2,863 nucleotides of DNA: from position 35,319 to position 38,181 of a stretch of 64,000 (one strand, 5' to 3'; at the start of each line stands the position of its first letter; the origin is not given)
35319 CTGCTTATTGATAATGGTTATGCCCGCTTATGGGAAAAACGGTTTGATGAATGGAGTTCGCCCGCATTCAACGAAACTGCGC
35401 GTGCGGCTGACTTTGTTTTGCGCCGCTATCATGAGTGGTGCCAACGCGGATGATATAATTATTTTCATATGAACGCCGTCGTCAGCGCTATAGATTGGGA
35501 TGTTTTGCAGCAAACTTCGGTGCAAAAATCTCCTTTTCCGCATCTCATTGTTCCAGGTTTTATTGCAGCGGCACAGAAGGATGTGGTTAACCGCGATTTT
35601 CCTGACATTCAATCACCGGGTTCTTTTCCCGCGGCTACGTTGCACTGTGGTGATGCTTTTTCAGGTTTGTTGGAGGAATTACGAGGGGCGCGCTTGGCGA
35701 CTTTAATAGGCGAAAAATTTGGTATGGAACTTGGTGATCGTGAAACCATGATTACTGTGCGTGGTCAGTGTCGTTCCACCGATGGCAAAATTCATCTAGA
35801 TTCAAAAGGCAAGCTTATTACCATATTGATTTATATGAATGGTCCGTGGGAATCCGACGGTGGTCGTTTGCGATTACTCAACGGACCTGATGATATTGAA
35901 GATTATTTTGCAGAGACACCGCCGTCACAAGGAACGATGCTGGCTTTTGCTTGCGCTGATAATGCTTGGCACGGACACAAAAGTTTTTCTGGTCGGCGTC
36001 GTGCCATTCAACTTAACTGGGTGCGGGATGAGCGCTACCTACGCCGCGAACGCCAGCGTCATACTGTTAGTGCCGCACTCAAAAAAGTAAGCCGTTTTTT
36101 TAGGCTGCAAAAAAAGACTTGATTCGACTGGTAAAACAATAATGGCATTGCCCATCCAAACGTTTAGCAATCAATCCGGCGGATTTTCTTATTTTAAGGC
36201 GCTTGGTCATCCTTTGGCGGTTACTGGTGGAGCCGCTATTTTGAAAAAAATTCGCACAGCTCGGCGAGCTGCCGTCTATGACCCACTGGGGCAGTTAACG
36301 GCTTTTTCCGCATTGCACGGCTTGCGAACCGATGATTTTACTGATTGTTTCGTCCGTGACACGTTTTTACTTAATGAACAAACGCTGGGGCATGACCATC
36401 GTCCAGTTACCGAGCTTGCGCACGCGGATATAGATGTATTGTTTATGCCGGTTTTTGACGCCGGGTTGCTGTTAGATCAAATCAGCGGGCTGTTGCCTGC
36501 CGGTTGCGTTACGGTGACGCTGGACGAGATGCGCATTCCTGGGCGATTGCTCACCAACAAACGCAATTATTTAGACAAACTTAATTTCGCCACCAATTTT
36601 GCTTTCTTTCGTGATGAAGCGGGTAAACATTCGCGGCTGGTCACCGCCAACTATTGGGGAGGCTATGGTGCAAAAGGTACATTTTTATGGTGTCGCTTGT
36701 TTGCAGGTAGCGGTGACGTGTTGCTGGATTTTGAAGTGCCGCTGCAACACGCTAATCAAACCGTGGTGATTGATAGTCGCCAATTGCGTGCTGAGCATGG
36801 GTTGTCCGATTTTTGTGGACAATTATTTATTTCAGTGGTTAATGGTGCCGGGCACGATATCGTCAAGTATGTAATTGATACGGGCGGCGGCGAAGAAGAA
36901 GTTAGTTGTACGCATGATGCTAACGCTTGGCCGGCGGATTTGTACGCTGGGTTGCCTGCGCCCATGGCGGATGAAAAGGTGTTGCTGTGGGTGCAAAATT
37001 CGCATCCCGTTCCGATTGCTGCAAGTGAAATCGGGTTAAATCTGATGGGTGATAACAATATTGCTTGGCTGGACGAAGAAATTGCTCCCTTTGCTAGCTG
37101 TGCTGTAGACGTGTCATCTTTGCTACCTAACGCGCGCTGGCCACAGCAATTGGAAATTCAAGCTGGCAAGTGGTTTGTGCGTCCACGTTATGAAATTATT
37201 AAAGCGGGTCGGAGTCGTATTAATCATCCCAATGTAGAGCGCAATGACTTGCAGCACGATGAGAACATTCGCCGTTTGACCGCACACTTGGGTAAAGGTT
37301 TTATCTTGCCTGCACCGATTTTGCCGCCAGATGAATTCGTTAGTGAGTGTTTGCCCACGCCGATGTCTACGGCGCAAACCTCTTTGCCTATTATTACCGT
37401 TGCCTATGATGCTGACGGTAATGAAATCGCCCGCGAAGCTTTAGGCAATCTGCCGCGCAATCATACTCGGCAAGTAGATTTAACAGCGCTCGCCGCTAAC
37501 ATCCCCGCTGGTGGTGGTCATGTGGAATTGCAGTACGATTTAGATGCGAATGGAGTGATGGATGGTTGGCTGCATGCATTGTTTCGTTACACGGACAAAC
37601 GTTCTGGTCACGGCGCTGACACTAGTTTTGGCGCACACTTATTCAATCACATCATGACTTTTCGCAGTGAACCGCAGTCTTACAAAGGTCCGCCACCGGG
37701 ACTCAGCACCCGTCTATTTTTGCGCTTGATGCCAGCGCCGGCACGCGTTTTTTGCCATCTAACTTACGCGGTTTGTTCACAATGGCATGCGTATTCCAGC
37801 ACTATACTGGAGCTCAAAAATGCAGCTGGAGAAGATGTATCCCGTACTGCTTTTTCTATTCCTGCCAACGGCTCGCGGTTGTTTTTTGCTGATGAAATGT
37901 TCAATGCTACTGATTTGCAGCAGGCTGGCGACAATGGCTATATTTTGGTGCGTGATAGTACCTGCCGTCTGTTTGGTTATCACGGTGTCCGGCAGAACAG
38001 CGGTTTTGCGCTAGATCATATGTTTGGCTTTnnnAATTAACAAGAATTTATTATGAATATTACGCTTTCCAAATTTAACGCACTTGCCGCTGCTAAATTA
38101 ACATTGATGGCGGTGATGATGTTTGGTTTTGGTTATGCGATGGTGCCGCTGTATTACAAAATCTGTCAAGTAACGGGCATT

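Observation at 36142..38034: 630-aa cytoplasmic protein with no family recognisable by eye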

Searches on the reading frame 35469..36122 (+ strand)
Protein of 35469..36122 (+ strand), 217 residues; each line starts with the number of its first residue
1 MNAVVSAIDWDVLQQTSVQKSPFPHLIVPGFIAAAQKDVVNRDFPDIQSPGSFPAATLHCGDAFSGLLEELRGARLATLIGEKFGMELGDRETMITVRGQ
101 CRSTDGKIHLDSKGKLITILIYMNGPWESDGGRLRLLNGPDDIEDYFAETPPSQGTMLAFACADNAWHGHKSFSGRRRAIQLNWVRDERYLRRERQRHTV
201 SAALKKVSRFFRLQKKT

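Call 5: search_protein_families(library=pfam, proteins=[window:35469-36122:+], max_evalue=0.01)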
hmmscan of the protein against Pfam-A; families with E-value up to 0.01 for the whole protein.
window:35469-36122:+ (217 aa): 1 family
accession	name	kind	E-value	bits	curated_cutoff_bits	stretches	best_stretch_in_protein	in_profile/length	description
PF13640.12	2OG-FeII_Oxy_3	-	1.6e-08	35.8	27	1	107-185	13-97/98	2OG-Fe(II) oxygenase superfamily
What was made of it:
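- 35469..36122 (+): Prolyl-4-hydroxylase-like 2OG/Fe(II) oxygenase, the second conserved partner. PF13640 (call 5).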

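Call 6: search_protein_families(library=ncbifam, proteins=[window:35469-36122:+], max_evalue=0.01)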
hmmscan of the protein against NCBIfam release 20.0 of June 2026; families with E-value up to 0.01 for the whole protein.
window:35469-36122:+ (217 aa): 1 family
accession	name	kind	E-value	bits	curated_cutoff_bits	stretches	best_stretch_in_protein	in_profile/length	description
NF041706.1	2OG_matur_YhhC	equivalog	0.005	16.5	150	0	93-172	86-167/182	cyclophane-containing peptide 2OG-Fe(II) oxygenase YhhC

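Call 33: search_solved_structures(query=window:35469-36119:+, max_evalue=1)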
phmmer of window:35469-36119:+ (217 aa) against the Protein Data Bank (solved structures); distinct sequences matched with E-value up to 1: 4.
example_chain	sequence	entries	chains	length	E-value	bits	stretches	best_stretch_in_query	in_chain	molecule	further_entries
9blq_A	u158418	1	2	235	2e-09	40.5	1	64-173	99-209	Putative hydroxylase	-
9cer_P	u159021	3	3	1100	0.074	15.8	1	127-192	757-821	Maltose/maltodextrin-binding periplasmic protein,Guillardia theta Fanzor1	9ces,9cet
3hzz_A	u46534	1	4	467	0.085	15.6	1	25-99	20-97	Crotonyl CoA reductase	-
9ei6_A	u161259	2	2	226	0.17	14.6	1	108-172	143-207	Prolyl 4-hydroxylase alpha subunit domain-containing protein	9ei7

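Call 58: search_protein_families(library=padloc, proteins=[window:35469-36119:+], max_evalue=0.01)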
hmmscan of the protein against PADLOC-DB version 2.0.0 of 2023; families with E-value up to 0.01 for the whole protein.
window:35469-36119:+ (217 aa): 0 families

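Call 63: find_homologous_proteins(query=window:35469-36119:+)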
Query window:35469-36119:+ (217 aa): 2817 proteins with E <= 0.001 among 3141 candidates; the best 120 are listed.
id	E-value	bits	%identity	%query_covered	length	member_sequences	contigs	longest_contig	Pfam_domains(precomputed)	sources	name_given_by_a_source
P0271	1.1e-143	494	100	100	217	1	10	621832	PF13640.13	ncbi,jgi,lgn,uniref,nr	ncbi:2OG-Fe(II) oxygenase [Candidatus Persebacteraceae bacterium Df01]|jgi:hypothetical protein|unir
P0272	5.6e-102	358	74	96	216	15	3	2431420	PF13640.13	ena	-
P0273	4.7e-83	296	62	93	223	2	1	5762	PF13640.13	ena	-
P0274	9.5e-83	295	60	95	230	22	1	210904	PF13640.13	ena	-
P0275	1.2e-82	295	59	93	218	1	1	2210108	PF13640.13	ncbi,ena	-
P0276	3.6e-82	293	60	95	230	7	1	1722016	PF13640.13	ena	-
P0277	4.5e-82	293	59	99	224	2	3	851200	PF13640.13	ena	-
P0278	4.8e-82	293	60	97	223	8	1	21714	PF13640.13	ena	-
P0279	2.5e-81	290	59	96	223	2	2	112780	PF13640.13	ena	-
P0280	1.2e-80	288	57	98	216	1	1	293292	PF13640.13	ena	-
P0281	2.2e-80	287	63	93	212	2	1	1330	PF13640.13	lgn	-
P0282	4.5e-80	286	61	93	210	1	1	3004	PF13640.13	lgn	-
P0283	6.0e-80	286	61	93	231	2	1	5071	PF13640.13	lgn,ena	-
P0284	8.2e-80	285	59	98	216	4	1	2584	PF13640.13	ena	-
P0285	3.9e-79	283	61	93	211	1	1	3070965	PF13640.13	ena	-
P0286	1.5e-78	281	61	92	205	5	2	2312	PF13640.13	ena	-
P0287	1.5e-78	281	60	92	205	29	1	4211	PF13640.13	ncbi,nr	ncbi:MAG: 2OG-Fe(II) oxygenase [Proteobacteria bacterium]|nr:2OG-Fe(II) oxygenase [Pseudomonadota ba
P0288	2.7e-78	280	59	92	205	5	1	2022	PF13640.13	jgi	jgi:hypothetical protein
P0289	2.8e-78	280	60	96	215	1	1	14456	PF13640.13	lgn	-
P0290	3.9e-78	280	59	92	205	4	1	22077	PF13640.13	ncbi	-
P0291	1.1e-77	278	59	94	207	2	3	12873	PF13640.13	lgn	-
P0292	2.3e-77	277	58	95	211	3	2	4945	PF13640.13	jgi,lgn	-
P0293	4.7e-77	276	59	94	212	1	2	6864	PF13640.13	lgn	-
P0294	5.7e-77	276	59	92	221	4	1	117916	PF13640.13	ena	-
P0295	6.8e-77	276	58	92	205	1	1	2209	PF13640.13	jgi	jgi:hypothetical protein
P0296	7.1e-77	276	59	92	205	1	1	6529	PF13640.13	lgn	-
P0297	8.9e-77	275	58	91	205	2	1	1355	PF13640.13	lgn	-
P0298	1.3e-76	275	58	92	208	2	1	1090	PF13640.13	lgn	-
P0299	3.2e-76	274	58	98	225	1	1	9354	PF13640.13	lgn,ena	-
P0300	4.5e-76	273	59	93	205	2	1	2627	PF13640.13,PF13661.13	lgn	-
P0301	1.4e-75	272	57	92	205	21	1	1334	PF13640.13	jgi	-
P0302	1.5e-75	271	57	93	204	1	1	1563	PF13640.13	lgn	-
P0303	2.0e-75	271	58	94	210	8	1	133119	PF13640.13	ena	-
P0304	2.1e-75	271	57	92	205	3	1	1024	PF13640.13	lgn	-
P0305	2.2e-75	271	55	95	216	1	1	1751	PF13640.13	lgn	-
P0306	2.4e-75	271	58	92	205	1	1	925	PF13640.13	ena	-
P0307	2.9e-75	271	57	92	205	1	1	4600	PF13640.13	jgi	jgi:hypothetical protein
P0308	3.0e-75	270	55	96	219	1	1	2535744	PF13640.13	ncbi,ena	-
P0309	3.4e-75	270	58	92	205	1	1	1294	PF13640.13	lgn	-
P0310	4.3e-75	270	56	94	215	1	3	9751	PF13640.13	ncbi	-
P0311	4.6e-75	270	58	93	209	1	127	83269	PF13640.13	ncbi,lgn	-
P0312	4.6e-75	270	58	92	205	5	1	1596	PF13640.13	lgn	-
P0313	5.3e-75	270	56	92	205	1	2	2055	PF13640.13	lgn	-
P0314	6.6e-75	269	56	92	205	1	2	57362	PF13640.13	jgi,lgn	-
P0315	7.9e-75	269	58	93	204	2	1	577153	PF13640.13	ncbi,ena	-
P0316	8.3e-75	269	58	91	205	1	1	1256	PF13640.13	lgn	-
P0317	1.1e-74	269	55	96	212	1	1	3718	PF13640.13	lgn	-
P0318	1.3e-74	268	56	95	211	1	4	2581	PF13640.13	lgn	-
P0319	1.5e-74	268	57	91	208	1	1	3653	PF13640.13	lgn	-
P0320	1.8e-74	268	56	92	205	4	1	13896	PF13640.13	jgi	jgi:hypothetical protein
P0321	3.0e-74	267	59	92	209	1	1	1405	PF13640.13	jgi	jgi:SM-20-related protein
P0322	3.2e-74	267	58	92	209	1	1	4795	PF13640.13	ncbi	-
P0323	3.4e-74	267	57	92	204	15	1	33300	PF13640.13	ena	-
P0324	4.0e-74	267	59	93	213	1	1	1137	PF13640.13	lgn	-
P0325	5.3e-74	266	57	92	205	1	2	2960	PF13640.13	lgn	-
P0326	5.6e-74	266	59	94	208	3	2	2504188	PF13640.13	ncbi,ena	-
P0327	6.1e-74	266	57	92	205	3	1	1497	PF13640.13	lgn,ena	-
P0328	6.5e-74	266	57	92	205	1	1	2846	PF13640.13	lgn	-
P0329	8.2e-74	266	56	93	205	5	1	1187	PF13640.13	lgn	-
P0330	8.9e-74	266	57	92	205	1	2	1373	PF13640.13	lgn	-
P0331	1.0e-73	265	57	93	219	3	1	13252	PF13640.13,PF13661.13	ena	-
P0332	1.2e-73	265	57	91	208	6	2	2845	PF13640.13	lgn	-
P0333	1.3e-73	265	55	92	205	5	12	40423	PF13640.13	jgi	jgi:hypothetical protein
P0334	1.6e-73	265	56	92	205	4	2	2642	PF13640.13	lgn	-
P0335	1.6e-73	265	57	92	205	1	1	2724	PF13640.13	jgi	jgi:hypothetical protein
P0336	1.8e-73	265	54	94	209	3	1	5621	PF13640.13,PF13661.13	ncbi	ncbi:MAG: 2OG-Fe(II) oxygenase [Pseudomonadota bacterium]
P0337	2.2e-73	264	57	92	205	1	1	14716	PF13640.13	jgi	jgi:SM-20-related protein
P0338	2.4e-73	264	57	92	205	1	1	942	PF13640.13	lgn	-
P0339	2.9e-73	264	55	94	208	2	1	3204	PF13640.13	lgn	-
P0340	3.8e-73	264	55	92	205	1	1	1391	PF13640.13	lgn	-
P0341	4.3e-73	263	55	95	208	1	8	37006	PF13640.13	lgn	-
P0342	5.1e-73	263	56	92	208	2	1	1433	PF13640.13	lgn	-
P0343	5.3e-73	263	55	95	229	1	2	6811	PF13640.13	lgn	-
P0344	5.6e-73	263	57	92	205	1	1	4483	PF13640.13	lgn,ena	-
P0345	6.0e-73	263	56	94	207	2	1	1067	PF13640.13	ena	-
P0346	7.1e-73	263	55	94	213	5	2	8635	PF13640.13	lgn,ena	-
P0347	7.3e-73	263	56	94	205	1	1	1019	PF13640.13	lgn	-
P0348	7.9e-73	263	57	94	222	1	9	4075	PF13640.13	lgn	-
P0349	8.4e-73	262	55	94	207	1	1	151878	PF13640.13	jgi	-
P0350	1.0e-72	262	55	92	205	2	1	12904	PF13640.13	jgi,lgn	-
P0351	1.2e-72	262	55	93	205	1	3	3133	PF13640.13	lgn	-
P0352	1.3e-72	262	56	93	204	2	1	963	PF13640.13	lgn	-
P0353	1.7e-72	261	55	93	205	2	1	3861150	PF13640.13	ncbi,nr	ncbi:MAG: 2OG-Fe(II) oxygenase [Rhodospirillales bacterium]|nr:MAG: 2OG-Fe(II) oxygenase [Rhodospiri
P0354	2.0e-72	261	55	92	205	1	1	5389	PF13640.13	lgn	-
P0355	2.1e-72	261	55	92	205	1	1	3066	PF13640.13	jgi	jgi:hypothetical protein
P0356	2.3e-72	261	57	93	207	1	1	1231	PF13640.13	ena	-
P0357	2.6e-72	261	57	94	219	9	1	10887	PF13640.13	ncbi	-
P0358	3.0e-72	261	56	94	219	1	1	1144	PF13640.13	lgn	-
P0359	3.0e-72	261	56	93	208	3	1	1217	PF13640.13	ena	-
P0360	3.2e-72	261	54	94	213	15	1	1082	PF13640.13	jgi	jgi:hypothetical protein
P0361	3.6e-72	260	56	94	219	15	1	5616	PF13640.13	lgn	-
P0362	3.7e-72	260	56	94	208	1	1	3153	PF13640.13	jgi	-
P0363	3.7e-72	260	56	94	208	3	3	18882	PF13640.13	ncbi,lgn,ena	-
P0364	3.8e-72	260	57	92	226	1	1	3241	PF13640.13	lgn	-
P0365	3.8e-72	260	55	94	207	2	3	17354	PF13640.13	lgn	-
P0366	3.8e-72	260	55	92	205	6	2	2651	PF13640.13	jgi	jgi:hypothetical protein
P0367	4.6e-72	260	54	95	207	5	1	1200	PF13640.13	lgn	-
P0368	6.3e-72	260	54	97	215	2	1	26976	PF13640.13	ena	-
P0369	7.7e-72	259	55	92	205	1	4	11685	PF13640.13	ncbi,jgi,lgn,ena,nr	ncbi:MAG: 2OG-Fe(II) oxygenase [Alphaproteobacteria bacterium]|nr:2OG-Fe(II) oxygenase [Alphaproteob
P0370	8.0e-72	259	53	95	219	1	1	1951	PF13640.13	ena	-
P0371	8.3e-72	259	56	94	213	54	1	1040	PF13640.13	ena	-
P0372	8.6e-72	259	55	92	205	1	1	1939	PF13640.13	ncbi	-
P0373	8.6e-72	259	55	92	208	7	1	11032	PF13640.13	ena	-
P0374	9.7e-72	259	56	94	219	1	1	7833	PF13640.13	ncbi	-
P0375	1.0e-71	259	55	92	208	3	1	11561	PF13640.13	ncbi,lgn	-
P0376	1.0e-71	259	56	94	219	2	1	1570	PF13640.13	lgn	-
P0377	1.1e-71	259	56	94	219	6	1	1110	PF13640.13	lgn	-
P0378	1.1e-71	259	56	92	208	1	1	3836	PF13640.13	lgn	-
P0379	1.3e-71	259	56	94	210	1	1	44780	PF13640.13,PF13661.13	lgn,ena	-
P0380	1.3e-71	259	54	97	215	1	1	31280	PF13640.13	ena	-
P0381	1.3e-71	259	56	93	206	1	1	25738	PF13640.13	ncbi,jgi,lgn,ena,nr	ncbi:MAG: 2OG-Fe(II) oxygenase [Alphaproteobacteria bacterium]|nr:2OG-Fe(II) oxygenase [Alphaproteob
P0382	1.5e-71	258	56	95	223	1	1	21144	PF13640.13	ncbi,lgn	-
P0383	1.5e-71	258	57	90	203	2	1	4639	PF13640.13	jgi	jgi:hypothetical protein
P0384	1.6e-71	258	57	90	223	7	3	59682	PF13640.13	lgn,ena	-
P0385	1.7e-71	258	54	94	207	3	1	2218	PF13640.13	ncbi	-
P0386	1.7e-71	258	56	94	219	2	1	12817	PF13640.13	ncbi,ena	ncbi:MAG: 2OG-Fe(II) oxygenase [Kiloniellaceae bacterium]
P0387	1.8e-71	258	54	94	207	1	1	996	PF13640.13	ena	-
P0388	1.8e-71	258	56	94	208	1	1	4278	PF13640.13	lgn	-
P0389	2.2e-71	258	56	94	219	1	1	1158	PF13640.13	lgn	-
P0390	2.2e-71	258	56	94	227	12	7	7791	PF13640.13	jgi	jgi:hypothetical protein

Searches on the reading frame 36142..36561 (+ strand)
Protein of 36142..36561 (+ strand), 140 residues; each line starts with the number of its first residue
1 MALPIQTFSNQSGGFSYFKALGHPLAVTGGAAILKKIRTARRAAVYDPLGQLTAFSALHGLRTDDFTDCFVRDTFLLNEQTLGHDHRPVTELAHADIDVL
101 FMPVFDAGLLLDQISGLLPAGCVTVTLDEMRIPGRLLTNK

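Call 38: search_protein_families(library=pfam, proteins=[window:36142-36561:+], max_evalue=10)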
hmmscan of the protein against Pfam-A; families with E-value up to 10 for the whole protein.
window:36142-36561:+ (140 aa): 1 family
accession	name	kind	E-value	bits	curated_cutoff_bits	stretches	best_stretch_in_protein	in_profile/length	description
PF16548.10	FlgT_N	-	0.087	13.8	28.8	1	26-59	4-37/87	Flagellar assembly protein T, N-terminal domain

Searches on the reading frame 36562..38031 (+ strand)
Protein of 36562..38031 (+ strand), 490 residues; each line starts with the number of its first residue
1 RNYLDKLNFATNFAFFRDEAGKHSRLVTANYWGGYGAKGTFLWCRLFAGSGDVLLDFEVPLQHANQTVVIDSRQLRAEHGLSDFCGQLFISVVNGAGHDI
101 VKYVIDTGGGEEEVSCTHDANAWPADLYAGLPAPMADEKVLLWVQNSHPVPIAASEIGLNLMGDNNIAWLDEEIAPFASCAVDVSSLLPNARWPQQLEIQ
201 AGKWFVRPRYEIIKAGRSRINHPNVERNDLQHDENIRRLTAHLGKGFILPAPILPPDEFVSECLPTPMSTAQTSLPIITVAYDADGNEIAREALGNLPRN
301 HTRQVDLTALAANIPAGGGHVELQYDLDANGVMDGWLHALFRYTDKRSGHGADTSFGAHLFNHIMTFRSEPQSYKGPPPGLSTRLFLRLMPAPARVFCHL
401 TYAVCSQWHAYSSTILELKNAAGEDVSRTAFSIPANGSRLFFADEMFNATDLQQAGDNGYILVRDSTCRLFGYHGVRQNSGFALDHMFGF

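Call 88: predict_structure(alignment_id=A5)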
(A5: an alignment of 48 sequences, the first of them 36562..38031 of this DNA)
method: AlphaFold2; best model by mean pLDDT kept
length: 490 residues; sequences in the alignment: 48
mean_pLDDT: 92.0   pTM: 0.91
mean pLDDT of the five models: 92.0, 90.9, 90.7, 90.6, 90.3
residues with pLDDT >= 90: 381; 70-90: 91; 50-70: 11; < 50: 7
segments of 3 or more residues with pLDDT < 50: 1-7
pLDDT, mean of each block of 10 residues (from residue 1): 48 93 95 88 97 97 94 97 97 85 91 88 89 97 96 98 97 97 98 97 92 93 89 88 90 95 94 96 96 96 96 83 95 93 95 90 78 64 90 95 93 98 97 97 97 97 94 94 91
secondary structure, 60 per line:
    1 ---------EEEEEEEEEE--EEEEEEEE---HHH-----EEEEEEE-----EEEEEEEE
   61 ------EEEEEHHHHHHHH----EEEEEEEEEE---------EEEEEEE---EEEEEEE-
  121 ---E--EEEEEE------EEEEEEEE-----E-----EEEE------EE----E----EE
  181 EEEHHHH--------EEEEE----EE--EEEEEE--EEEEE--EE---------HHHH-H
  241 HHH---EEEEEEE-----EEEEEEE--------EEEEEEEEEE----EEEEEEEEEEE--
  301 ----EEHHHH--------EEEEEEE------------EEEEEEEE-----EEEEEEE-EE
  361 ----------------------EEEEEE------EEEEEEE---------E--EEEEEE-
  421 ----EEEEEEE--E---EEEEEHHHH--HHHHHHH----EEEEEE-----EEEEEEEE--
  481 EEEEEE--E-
elements in order: E10-19 E22-29 E41-47 E53-60 E67-71 H72-79 E84-93 E103-109 E113-119 E127-132 E139-146 E158-161 E179-183 H184-187 E196-200 E209-214 E217-221 H235-238 H240-243 E247-253 E259-265 E274-283 E288-298 H307-310 E319-325 E338-345 E351-357 E383-388 E395-401 E414-419 E425-431 E438-442 H443-446 H449-455 E460-465 E471-478 E481-486
